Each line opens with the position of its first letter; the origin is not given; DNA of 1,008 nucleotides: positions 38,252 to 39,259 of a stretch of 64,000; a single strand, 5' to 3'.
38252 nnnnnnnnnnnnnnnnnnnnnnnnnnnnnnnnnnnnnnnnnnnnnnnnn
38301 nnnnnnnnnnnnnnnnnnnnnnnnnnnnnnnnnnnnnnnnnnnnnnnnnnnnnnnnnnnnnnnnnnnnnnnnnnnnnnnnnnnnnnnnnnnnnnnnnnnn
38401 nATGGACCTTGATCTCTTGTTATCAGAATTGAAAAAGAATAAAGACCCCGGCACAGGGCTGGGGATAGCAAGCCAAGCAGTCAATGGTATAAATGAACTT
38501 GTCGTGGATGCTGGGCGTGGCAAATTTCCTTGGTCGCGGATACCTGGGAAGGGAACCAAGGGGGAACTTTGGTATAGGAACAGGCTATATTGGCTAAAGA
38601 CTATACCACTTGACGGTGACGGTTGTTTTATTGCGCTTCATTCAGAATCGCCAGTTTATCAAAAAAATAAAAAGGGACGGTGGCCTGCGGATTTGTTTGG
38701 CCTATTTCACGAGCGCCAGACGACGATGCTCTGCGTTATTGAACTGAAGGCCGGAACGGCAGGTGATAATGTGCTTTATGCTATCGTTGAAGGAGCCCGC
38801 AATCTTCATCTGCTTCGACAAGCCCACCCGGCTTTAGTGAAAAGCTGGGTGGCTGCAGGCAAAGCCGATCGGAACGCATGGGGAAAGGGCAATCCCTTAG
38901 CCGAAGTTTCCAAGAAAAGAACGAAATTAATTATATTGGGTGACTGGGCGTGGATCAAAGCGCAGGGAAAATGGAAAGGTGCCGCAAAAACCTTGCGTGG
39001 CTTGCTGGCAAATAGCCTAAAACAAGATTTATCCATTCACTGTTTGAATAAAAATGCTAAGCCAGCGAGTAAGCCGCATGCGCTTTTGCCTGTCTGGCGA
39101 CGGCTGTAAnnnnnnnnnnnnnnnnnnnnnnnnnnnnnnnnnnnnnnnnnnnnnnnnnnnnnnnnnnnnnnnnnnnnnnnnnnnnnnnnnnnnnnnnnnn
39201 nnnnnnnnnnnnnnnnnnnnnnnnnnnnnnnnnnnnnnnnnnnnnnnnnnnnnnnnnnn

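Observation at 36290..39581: HipB-HipA-like toxin-antitoxin plus a third gene, inserted between 131-bp direct repeats of a disrupted MBL-fold gene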

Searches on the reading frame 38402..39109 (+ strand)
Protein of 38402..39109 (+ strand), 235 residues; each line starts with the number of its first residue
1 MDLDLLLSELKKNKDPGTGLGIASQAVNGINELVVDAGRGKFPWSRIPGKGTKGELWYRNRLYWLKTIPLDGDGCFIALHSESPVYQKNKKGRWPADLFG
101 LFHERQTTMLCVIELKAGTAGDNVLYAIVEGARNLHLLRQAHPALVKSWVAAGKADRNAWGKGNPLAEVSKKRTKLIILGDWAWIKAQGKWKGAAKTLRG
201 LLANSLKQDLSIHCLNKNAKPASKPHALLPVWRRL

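Call 7: search_protein_families(library=pfam, proteins=[window:38402-39109:+], max_evalue=0.01)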
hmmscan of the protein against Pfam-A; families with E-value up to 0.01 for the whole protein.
window:38402-39109:+ (235 aa): 0 families

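Call 11: find_encoding_contigs(protein=window:38402-39109:+, flank=10000, max_places=10)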
Protein window:38402-39109:+ (235 aa): 1 contig read that carries it; 1 place shown.
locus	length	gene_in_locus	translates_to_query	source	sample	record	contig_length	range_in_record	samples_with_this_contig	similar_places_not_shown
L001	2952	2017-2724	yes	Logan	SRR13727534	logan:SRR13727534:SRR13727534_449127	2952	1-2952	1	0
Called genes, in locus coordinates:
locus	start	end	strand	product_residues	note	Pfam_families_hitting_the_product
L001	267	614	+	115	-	PF13560:HTH_31 (weak), PF01381:HTH_3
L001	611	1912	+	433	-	PF13657:Couple_hipA, PF07804:HipA_C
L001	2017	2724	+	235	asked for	-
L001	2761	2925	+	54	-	-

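Call 14: find_homologous_proteins(query=window:38402-39109:+)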
Query window:38402-39109:+ (235 aa): 1 proteins with E <= 0.001 among 413 candidates.
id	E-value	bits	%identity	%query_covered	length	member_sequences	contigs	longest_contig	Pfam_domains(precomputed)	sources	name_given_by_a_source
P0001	2.1e-156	537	100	100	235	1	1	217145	-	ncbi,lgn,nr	ncbi:MAG: hypothetical protein Q8R76_06060 [Candidatus Omnitrophota bacterium]|nr:hypothetical prote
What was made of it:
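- The window comes from a MAG (call 14).
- Tried and rejected: Same cassette elsewhere: ORF3 has no relatives by word-seeded search (call 14).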

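Call 18: search_protein_families(library=ncbifam, proteins=[window:38402-39109:+], max_evalue=0.1)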
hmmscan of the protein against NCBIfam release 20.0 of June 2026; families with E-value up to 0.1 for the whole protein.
window:38402-39109:+ (235 aa): 0 families

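Call 20: search_protein_representatives(protein=window:38402-39109:+)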
Query: 235 residues. Proteins with E-value up to 0.001 (for the whole library): 25; up to 1e-10: 21; up to 1e-30: 15. The best 25 are listed.
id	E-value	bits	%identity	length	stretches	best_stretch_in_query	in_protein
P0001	6.8e-157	536.7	100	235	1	1-235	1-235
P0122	1.5e-46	175.3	44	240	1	4-231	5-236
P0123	6.0e-45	170.1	44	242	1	6-232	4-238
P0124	2.1e-41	158.5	46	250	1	12-233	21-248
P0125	2.3e-41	158.4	45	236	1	37-232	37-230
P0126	3.2e-41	157.9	40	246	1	3-232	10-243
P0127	1.1e-39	152.9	45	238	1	31-232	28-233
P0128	2.9e-39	151.4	44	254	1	9-233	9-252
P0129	1.3e-38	149.3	44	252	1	9-231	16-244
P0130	1.4e-36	142.6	38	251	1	2-231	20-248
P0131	3.2e-36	141.5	39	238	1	2-231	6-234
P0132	1.2e-35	139.7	37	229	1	25-232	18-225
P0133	2.2e-31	125.7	44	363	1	10-233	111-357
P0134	3.7e-31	124.9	42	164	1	72-233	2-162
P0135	3.8e-31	124.9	36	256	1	5-232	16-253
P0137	1.7e-20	90.0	30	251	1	22-231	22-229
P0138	2.5e-18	82.9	40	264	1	54-231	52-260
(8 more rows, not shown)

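Call 22: find_encoding_contigs(protein=P0122, flank=8000, max_places=4)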
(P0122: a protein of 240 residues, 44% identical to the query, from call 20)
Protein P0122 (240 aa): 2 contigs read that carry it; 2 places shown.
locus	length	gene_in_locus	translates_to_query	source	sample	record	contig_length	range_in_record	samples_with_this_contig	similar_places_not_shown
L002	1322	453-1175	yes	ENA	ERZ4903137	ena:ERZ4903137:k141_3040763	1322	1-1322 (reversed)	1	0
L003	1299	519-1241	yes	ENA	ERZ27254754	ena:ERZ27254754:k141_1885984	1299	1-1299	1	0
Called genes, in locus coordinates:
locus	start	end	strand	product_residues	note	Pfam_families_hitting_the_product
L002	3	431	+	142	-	?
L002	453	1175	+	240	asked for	-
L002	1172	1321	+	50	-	?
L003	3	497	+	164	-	?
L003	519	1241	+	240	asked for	-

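Call 23: search_protein_families(library=pfam, alignment_id=A2, max_evalue=1)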
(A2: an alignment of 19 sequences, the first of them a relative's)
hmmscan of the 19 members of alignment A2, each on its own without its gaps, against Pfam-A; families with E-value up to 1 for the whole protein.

A. member 1, P0001 (235 aa): 0 families

B. families by the number of members that match (of 19 scanned): 11 families
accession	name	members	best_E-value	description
PF16063.10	DUF4805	1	0.038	Domain of unknown function (DUF4805)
PF14643.11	DUF4455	1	0.051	Domain of unknown function (DUF4455)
PF11696.13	DUF3292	1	0.11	Protein of unknown function (DUF3292)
PF05377.16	FlaC_arch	1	0.11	Flagella accessory protein C (FlaC)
PF09860.14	DUF2087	1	0.14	Uncharacterized protein conserved in bacteria (DUF2087)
PF02365.20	NAM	1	0.15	No apical meristem (NAM) protein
PF04414.18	tRNA_deacylase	1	0.16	D-aminoacyl-tRNA deacylase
PF00121.24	TIM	1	0.16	Triosephosphate isomerase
PF13855.12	LRR_8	1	0.17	Leucine rich repeat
PF08878.16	HamA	1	0.22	HamA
PF10685.14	KGG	1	0.44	Stress-induced bacterial acidophilic repeat motif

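Call 25: find_encoding_contigs(protein=P0123, flank=8000, max_places=4)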
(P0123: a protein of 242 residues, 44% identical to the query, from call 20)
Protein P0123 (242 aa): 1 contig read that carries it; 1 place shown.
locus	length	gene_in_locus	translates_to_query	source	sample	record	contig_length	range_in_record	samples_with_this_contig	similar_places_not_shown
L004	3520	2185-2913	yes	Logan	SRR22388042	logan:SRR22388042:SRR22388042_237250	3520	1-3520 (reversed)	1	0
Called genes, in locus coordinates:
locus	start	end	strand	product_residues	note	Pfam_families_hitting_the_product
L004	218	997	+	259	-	-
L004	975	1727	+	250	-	PF08843:AbiEii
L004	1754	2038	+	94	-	-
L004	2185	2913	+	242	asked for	-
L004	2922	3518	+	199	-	?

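Call 26: find_encoding_contigs(protein=P0124, flank=8000, max_places=4)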
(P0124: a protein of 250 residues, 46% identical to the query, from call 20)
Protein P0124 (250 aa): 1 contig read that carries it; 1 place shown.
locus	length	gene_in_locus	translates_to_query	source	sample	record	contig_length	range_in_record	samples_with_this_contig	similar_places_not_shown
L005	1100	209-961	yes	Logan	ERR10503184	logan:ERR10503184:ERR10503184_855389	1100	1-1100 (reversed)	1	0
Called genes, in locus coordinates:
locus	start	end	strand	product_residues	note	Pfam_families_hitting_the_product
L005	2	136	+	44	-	?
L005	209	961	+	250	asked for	-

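Call 36: search_solved_structures(query=A2, max_evalue=10)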
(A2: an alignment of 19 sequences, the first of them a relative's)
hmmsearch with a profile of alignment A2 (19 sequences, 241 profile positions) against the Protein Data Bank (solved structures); distinct sequences matched with E-value up to 10: 0.

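Call 37: search_protein_families(library=padloc, proteins=[window:38402-39109:+, P0122, P0123, P0128], max_evalue=0.1)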
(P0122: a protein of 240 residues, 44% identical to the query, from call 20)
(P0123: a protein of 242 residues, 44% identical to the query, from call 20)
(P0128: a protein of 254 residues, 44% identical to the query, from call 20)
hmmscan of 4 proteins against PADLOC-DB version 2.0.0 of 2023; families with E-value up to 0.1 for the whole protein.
window:38402-39109:+ (235 aa): 0 families

P0122 (240 aa): 0 families

P0123 (242 aa): 0 families

P0128 (254 aa): 0 families

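Call 38: search_protein_families(library=pfam, proteins=[L004:2922-3518:+, L004:218-997:+, L004:1754-2038:+, L003:3-497:+, L002:3-431:+, L002:1172-1321:+], max_evalue=0.01)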
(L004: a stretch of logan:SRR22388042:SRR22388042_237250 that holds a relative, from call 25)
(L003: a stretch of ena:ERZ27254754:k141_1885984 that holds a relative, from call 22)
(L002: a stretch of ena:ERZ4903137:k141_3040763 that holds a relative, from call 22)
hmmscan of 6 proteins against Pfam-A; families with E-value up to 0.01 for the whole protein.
L004:2922-3518:+ (199 aa): 3 families
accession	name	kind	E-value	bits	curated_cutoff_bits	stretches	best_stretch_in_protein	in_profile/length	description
PF12706.13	Lactamase_B_2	-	1.2e-13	51.5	27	1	69-197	25-161/200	Beta-lactamase superfamily domain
PF13483.12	Lactamase_B_3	-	1.8e-07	31.7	24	1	12-174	5-113/160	Beta-lactamase superfamily domain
PF00753.33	Lactamase_B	-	6.2e-06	26.7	22.7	1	14-94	6-63/196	Metallo-beta-lactamase superfamily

L004:218-997:+ (259 aa): 0 families

L004:1754-2038:+ (94 aa): 0 families

L003:3-497:+ (164 aa): 5 families
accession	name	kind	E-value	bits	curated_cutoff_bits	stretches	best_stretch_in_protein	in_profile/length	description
PF03767.20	Acid_phosphat_B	-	2.5e-09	37.4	27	1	23-120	60-168/230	HAD superfamily, subfamily IIIB (Acid phosphatase)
PF25109.1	HAD_PNKP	-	1e-08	35.8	27.6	1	43-124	4-89/143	Polynucleotide kinase PNKP phosphatase domain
PF24694.1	LNS2_PITM1-3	-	2.5e-07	31.2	27.7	1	45-126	3-74/124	PITM 1-3, LNS2 domain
PF13344.12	Hydrolase_6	-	0.00019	21.8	27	1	44-121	2-62/101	Haloacid dehalogenase-like hydrolase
PF08645.17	PNK3P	-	0.00066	19.9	22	1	43-112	3-71/161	Polynucleotide kinase 3 phosphatase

L002:3-431:+ (142 aa): 6 families
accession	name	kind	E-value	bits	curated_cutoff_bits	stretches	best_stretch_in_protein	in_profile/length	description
PF03767.20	Acid_phosphat_B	-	5.8e-09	36.2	27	1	16-97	75-167/230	HAD superfamily, subfamily IIIB (Acid phosphatase)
PF25109.1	HAD_PNKP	-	1.2e-08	35.6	27.6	1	21-103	4-90/143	Polynucleotide kinase PNKP phosphatase domain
PF24694.1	LNS2_PITM1-3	-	1.9e-07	31.6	27.7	1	23-115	3-82/124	PITM 1-3, LNS2 domain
PF13344.12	Hydrolase_6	-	0.00015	22.2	27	1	22-99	2-62/101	Haloacid dehalogenase-like hydrolase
PF08645.17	PNK3P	-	0.00048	20.3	22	1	21-89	3-70/161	Polynucleotide kinase 3 phosphatase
PF11019.14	DUF2608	-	0.0077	16.2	22.6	1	31-101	60-132/244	Protein of unknown function (DUF2608)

L002:1172-1321:+ (50 aa): 0 families

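Call 39: find_encoding_contigs(protein=P0128, flank=8000, max_places=4)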
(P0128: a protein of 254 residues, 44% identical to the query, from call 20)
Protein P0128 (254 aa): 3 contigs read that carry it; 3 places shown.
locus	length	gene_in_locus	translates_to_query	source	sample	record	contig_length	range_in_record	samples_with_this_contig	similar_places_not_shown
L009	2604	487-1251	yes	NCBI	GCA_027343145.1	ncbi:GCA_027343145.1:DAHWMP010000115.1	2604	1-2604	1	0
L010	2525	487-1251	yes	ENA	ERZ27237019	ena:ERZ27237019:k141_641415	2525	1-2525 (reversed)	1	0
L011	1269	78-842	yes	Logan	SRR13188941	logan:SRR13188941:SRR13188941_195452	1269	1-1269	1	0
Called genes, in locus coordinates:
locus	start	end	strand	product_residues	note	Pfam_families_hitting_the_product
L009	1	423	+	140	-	?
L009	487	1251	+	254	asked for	-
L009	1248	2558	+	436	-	PF00753:Lactamase_B, PF13483:Lactamase_B_3 (faint), PF23023:Anti-Pycsar_Apyc1 (faint), PF12706:Lactamase_B_2, PF07521:RMMBL (weak)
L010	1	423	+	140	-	?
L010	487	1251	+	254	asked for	-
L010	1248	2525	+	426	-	?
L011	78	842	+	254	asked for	-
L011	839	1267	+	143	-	?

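Call 40: find_encoding_contigs(protein=P0133, flank=8000, max_places=4)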
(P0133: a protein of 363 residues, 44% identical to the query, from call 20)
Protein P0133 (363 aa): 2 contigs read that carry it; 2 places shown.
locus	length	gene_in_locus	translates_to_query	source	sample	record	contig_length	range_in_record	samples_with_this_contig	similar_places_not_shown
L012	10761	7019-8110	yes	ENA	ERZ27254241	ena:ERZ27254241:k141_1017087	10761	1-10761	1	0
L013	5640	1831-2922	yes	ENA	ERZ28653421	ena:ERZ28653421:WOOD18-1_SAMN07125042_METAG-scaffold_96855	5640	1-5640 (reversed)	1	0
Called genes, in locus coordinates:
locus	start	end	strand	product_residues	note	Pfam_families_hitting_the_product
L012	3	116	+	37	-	?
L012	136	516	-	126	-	PF13384:HTH_23 (weak), PF13518:HTH_28, PF13551:HTH_29 (weak), PF13565:HTH_32, PF13592:HTH_33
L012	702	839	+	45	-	-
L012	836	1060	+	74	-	-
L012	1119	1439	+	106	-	-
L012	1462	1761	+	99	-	-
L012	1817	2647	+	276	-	PF12705:PDDEXK_1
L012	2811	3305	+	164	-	-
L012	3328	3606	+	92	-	-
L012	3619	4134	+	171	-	-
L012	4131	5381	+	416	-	PF00004:AAA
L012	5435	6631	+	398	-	PF09903:DUF2130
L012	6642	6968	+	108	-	-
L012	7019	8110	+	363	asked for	-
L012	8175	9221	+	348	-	-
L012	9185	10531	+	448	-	PF00753:Lactamase_B, PF13483:Lactamase_B_3 (faint), PF23023:Anti-Pycsar_Apyc1 (faint), PF12706:Lactamase_B_2, PF07521:RMMBL (weak)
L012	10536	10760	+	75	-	?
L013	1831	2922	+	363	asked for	-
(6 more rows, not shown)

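Call 48: predict_structure(alignment_id=A2)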
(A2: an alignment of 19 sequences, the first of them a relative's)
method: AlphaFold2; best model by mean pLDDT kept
length: 235 residues; sequences in the alignment: 19
mean_pLDDT: 92.2   pTM: 0.92
mean pLDDT of the five models: 92.2, 91.3, 91.3, 91.2, 91.2
residues with pLDDT >= 90: 185; 70-90: 44; 50-70: 5; < 50: 1
segments of 3 or more residues with pLDDT < 50: none
pLDDT, mean of each block of 10 residues (from residue 1): 94 97 98 93 75 89 94 92 92 93 94 96 98 97 92 67 87 95 96 98 98 95 90 94
secondary structure, 60 per line:
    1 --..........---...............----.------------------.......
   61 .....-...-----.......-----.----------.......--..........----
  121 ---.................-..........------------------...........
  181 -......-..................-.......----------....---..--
elements in order: H3-12 H16-30 H54-65 E67-69 E75-81 E98-104 E107-116 H124-140 H142-151 E170-180 H182-187 H189-206 E208-214 H225-228
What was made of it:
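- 38402..39109 (+): ORF3, 235 aa: an intact member of a rare PD-(D/E)xK-like family. It is a solo copy, because its usual beta-CASP MBL partner gene is absent from the window. AF2 pLDDT 92 with an alpha-beta-beta-beta-alpha-beta core (call 48).
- On PD-(D/E)xK nuclease superfamily (ORF3): AF2 model pLDDT is 92 (call 48).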
